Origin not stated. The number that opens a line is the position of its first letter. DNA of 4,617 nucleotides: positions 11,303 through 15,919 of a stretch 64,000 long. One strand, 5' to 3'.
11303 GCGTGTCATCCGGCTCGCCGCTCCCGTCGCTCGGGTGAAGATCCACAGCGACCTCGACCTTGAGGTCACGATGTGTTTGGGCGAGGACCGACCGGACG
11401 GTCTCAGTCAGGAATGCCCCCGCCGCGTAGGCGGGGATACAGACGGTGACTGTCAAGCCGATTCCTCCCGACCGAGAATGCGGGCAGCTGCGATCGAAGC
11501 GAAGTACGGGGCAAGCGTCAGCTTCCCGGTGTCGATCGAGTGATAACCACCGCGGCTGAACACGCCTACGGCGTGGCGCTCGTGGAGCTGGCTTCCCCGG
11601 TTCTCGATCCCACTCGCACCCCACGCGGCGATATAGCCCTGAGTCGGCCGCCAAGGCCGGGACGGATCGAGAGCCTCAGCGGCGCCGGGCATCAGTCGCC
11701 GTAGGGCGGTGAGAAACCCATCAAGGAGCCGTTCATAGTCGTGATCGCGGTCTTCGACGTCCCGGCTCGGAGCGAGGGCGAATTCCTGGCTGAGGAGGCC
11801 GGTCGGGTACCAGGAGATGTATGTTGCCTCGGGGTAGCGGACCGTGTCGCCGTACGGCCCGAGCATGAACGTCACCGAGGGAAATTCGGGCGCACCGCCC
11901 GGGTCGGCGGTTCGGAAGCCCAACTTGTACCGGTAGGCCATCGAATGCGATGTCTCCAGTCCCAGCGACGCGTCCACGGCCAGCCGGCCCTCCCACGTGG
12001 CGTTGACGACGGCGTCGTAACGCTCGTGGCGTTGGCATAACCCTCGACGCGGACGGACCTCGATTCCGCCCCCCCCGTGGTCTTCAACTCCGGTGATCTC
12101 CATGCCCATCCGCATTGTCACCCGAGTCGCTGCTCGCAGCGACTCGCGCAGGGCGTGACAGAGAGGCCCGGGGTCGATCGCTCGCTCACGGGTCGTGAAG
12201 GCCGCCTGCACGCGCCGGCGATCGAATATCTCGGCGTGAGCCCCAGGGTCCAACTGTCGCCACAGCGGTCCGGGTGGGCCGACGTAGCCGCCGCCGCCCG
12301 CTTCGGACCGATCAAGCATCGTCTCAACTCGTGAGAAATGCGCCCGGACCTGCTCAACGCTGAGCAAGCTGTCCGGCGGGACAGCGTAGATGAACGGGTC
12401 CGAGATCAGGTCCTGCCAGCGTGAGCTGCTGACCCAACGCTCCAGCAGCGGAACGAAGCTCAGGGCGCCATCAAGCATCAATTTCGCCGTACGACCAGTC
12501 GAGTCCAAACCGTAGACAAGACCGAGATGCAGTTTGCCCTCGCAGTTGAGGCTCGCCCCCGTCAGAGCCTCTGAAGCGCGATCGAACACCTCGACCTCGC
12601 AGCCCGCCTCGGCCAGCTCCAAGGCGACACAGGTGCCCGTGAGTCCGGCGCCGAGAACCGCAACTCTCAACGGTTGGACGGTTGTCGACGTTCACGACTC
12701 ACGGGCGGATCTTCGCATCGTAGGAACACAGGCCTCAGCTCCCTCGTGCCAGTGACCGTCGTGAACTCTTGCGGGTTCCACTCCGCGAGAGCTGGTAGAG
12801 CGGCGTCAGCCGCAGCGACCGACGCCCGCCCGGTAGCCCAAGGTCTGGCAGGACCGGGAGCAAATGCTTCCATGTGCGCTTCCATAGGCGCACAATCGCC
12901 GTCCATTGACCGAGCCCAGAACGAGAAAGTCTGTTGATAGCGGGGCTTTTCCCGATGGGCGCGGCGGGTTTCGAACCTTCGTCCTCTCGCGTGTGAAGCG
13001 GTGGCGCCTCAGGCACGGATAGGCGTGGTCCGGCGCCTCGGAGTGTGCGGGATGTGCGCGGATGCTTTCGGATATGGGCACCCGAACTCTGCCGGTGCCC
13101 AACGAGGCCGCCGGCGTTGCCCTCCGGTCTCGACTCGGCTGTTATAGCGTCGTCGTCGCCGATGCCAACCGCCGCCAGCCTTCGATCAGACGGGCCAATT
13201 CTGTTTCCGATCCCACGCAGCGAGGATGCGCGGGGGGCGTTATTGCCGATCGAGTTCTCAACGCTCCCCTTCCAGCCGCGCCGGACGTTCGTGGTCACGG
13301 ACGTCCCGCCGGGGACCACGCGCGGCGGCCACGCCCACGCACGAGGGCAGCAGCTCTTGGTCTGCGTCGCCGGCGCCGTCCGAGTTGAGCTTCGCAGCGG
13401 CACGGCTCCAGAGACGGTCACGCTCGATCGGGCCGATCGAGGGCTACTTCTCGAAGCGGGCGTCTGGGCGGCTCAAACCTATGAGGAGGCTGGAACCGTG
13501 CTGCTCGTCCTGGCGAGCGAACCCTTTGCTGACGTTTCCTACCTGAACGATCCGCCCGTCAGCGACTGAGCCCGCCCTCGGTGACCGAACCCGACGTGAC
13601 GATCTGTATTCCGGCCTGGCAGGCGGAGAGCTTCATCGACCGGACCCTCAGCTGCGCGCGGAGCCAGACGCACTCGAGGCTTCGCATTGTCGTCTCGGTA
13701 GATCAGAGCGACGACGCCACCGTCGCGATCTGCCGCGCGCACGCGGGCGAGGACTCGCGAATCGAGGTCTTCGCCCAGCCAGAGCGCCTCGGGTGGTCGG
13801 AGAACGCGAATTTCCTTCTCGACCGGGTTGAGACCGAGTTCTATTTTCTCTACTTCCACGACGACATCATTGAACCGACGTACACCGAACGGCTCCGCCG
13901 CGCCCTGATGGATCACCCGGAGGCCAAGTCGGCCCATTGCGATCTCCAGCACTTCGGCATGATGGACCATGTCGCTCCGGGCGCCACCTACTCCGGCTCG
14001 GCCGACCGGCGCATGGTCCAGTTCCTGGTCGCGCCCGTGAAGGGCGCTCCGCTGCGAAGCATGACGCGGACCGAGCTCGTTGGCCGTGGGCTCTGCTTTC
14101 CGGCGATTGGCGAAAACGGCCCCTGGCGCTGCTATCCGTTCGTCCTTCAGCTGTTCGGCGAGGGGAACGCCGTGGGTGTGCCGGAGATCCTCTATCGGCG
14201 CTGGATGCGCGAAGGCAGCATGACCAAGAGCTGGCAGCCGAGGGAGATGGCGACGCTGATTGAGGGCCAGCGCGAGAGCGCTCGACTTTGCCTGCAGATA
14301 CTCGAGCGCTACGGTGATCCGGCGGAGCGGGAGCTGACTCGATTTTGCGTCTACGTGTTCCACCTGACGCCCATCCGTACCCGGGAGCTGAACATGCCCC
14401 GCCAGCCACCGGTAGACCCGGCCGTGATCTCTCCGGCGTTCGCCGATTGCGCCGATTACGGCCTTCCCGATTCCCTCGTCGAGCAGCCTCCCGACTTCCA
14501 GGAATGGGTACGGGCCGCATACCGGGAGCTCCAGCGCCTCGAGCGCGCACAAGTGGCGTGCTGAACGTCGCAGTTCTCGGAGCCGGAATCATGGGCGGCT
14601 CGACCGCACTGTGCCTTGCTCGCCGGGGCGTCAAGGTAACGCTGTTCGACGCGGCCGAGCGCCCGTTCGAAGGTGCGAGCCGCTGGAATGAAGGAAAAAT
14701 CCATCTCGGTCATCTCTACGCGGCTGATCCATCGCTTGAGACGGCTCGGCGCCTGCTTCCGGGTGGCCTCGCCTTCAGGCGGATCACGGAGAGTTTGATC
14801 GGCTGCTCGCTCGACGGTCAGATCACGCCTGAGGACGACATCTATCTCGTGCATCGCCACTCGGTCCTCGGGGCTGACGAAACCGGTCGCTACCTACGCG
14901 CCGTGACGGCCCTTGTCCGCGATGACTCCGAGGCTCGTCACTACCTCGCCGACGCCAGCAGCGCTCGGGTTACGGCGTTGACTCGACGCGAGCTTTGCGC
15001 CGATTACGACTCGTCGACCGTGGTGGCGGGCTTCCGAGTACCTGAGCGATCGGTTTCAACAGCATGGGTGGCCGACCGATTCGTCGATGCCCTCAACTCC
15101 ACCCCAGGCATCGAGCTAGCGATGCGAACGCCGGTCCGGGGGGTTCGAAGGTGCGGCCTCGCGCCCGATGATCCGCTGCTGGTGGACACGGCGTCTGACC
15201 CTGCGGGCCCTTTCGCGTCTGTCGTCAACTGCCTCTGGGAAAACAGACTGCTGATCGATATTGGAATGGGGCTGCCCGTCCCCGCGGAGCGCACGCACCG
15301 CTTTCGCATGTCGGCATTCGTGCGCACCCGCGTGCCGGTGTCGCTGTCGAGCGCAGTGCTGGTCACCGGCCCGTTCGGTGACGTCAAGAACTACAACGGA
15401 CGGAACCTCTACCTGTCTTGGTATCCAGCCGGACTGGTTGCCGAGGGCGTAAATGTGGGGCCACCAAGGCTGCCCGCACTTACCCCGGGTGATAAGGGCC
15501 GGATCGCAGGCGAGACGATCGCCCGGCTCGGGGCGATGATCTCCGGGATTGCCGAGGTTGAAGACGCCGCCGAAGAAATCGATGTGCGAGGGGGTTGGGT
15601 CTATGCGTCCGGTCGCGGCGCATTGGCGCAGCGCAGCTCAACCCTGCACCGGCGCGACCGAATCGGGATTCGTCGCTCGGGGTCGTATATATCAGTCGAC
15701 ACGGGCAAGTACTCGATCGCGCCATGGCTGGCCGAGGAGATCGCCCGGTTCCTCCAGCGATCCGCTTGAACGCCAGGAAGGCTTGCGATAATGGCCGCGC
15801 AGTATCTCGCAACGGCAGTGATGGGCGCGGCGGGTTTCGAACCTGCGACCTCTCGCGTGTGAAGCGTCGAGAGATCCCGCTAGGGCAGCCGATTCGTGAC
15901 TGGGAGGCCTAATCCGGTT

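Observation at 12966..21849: Array of tRNA-Val 3'-half repeats splits about 8.9 kb into small gene modules with no recombinase in sight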

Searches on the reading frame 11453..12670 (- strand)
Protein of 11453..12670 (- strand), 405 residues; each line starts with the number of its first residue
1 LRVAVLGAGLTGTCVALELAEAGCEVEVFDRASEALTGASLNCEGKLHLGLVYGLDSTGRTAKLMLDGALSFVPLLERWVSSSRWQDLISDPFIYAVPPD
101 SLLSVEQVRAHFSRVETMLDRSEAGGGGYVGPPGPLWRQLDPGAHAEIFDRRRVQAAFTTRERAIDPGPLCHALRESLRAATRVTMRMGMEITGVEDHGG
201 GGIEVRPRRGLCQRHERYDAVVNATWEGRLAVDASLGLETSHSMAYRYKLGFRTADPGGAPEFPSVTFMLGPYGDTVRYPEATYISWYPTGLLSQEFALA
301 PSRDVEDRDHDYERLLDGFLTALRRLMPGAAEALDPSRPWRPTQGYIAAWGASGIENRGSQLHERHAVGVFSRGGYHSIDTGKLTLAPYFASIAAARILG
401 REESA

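Call 8: search_protein_families(library=pfam, proteins=[window:11453-12670:-], max_evalue=0.01)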
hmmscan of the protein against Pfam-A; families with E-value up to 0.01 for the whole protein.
window:11453-12670:- (405 aa): 7 families
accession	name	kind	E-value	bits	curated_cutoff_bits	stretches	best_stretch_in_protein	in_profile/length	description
PF01266.30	DAO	-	6.9e-20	72.3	27.9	1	2-335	1-305/353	FAD dependent oxidoreductase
PF00070.33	Pyr_redox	-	0.0001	23.2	22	1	2-36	1-35/82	Pyridine nucleotide-disulphide oxidoreductase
PF13450.12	NAD_binding_8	-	0.00011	22.8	21.9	1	5-34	1-30/68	NAD(P)-binding Rossmann-like domain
PF02737.24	3HCDH_N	-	0.00011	22.6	22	1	3-45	2-44/180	3-hydroxyacyl-CoA dehydrogenase, NAD binding domain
PF07992.20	Pyr_redox_2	-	0.0003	20.7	26.1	1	2-37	144-179/291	Pyridine nucleotide-disulphide oxidoreductase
PF02558.23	ApbA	-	0.0027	17.8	22.2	1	3-36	1-36/150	Ketopantoate reductase PanE/ApbA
PF01494.25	FAD_binding_3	-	0.007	16.1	22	1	2-35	3-36/349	FAD binding domain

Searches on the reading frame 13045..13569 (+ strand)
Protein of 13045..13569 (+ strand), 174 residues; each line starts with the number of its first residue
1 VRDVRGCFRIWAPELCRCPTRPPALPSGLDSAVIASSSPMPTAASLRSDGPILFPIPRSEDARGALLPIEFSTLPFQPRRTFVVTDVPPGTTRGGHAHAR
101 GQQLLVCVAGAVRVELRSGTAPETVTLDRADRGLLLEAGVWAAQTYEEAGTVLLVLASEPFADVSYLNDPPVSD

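Call 8: search_protein_families(library=pfam, proteins=[window:13045-13569:+], max_evalue=0.01)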
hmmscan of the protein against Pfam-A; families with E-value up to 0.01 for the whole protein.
window:13045-13569:+ (174 aa): 2 families
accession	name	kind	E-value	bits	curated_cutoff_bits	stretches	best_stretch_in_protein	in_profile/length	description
PF05523.17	FdtA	-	1.2e-29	103.2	23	1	56-169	8-122/131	WxcM-like, C-terminal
PF14667.12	Polysacc_synt_C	-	0.0011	19.5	28.7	1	60-128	2-66/111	Polysaccharide biosynthesis C-terminal domain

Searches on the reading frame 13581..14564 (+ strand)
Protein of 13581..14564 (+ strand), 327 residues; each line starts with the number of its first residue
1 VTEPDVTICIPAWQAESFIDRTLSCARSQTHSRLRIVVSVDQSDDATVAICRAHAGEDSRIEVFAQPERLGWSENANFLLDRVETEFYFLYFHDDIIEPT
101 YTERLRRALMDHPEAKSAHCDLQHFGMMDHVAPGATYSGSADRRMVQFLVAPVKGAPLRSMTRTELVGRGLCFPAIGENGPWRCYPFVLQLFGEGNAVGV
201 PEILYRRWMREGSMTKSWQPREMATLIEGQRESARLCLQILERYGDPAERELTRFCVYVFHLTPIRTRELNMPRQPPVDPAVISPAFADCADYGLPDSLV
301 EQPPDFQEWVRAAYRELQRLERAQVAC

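Call 8: search_protein_families(library=pfam, proteins=[window:13581-14564:+], max_evalue=0.01)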
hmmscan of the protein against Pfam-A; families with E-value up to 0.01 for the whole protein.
window:13581-14564:+ (327 aa): 2 families
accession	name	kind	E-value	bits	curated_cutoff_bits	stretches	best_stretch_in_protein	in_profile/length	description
PF00535.33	Glycos_transf_2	-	2.6e-16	60.5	23.3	1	7-113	1-107/168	Glycosyl transferase family 2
PF13641.12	Glyco_tranf_2_3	-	5e-10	40.2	27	1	4-112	1-113/230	Glycosyltransferase like family 2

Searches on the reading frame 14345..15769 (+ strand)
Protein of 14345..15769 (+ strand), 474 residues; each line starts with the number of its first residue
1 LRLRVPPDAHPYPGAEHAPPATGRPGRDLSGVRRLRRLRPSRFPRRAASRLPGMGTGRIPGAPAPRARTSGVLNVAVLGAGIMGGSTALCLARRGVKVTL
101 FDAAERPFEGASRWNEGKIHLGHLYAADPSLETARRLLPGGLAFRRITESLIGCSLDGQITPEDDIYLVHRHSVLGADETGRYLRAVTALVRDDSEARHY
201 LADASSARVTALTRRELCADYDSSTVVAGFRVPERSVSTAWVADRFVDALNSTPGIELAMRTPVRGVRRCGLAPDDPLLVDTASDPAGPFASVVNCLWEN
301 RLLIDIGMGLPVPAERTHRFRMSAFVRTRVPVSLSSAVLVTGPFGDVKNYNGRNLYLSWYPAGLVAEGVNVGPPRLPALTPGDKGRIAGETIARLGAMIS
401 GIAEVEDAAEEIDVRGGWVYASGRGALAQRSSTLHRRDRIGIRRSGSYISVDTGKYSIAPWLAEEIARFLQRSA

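Call 8: search_protein_families(library=pfam, proteins=[window:14345-15769:+], max_evalue=0.01)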
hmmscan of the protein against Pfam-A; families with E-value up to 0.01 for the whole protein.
window:14345-15769:+ (474 aa): 7 families
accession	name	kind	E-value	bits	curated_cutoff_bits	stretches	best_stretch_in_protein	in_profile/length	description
PF01266.30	DAO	-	7.8e-14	52.4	27.9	1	75-270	2-178/353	FAD dependent oxidoreductase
PF02737.24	3HCDH_N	-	9.2e-06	26.1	22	1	74-111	1-38/180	3-hydroxyacyl-CoA dehydrogenase, NAD binding domain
PF13450.12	NAD_binding_8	-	2.4e-05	24.9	21.9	1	77-115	1-39/68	NAD(P)-binding Rossmann-like domain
PF03721.20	UDPG_MGDP_dh_N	-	0.0019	18.2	27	1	74-120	2-45/187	UDP-glucose/GDP-mannose dehydrogenase family, NAD binding domain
PF02558.23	ApbA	-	0.0063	16.6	22.2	0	75-105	1-31/150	Ketopantoate reductase PanE/ApbA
PF03446.21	NAD_binding_2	-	0.0069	16.8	21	0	74-106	1-33/161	NAD binding domain of 6-phosphogluconate dehydrogenase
PF07992.20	Pyr_redox_2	-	0.0083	16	26.1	0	74-108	144-178/291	Pyridine nucleotide-disulphide oxidoreductase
